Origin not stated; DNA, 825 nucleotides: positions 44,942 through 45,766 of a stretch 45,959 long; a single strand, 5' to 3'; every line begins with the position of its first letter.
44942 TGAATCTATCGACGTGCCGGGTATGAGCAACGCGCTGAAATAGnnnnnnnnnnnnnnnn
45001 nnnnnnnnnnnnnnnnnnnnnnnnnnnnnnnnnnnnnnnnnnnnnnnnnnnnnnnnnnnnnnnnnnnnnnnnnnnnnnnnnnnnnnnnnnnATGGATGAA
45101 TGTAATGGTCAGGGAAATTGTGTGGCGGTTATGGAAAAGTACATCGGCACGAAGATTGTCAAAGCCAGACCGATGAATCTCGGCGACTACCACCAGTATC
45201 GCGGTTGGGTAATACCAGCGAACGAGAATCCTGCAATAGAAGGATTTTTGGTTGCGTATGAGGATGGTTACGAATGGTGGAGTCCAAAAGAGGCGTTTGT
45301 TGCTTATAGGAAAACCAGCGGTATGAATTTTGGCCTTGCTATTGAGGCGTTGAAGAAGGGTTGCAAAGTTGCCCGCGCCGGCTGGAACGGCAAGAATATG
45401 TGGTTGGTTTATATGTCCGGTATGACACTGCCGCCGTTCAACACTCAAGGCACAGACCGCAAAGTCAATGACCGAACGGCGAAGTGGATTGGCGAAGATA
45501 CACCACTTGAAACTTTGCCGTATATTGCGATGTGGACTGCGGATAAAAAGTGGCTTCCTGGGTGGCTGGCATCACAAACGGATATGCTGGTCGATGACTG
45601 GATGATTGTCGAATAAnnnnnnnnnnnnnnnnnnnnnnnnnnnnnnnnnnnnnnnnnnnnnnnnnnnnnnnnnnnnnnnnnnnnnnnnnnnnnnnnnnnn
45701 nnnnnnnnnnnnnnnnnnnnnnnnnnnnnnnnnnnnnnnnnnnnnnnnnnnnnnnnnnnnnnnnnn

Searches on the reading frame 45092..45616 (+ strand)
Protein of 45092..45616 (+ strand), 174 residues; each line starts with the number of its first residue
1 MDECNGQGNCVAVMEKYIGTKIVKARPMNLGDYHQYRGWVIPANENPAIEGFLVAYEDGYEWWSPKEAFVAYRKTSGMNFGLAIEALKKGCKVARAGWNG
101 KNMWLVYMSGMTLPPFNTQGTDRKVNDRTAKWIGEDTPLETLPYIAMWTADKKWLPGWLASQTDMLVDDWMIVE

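Call 58: search_protein_families(library=pfam, proteins=[window:45092-45616:+], max_evalue=0.01)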
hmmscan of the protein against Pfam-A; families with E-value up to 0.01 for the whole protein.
window:45092-45616:+ (174 aa): 1 family
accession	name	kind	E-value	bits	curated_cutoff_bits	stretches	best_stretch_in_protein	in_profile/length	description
PF11195.14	Tad2-like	-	1e-22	80.8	25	1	78-173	1-73/73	Thoeris anti-defense 2-like domain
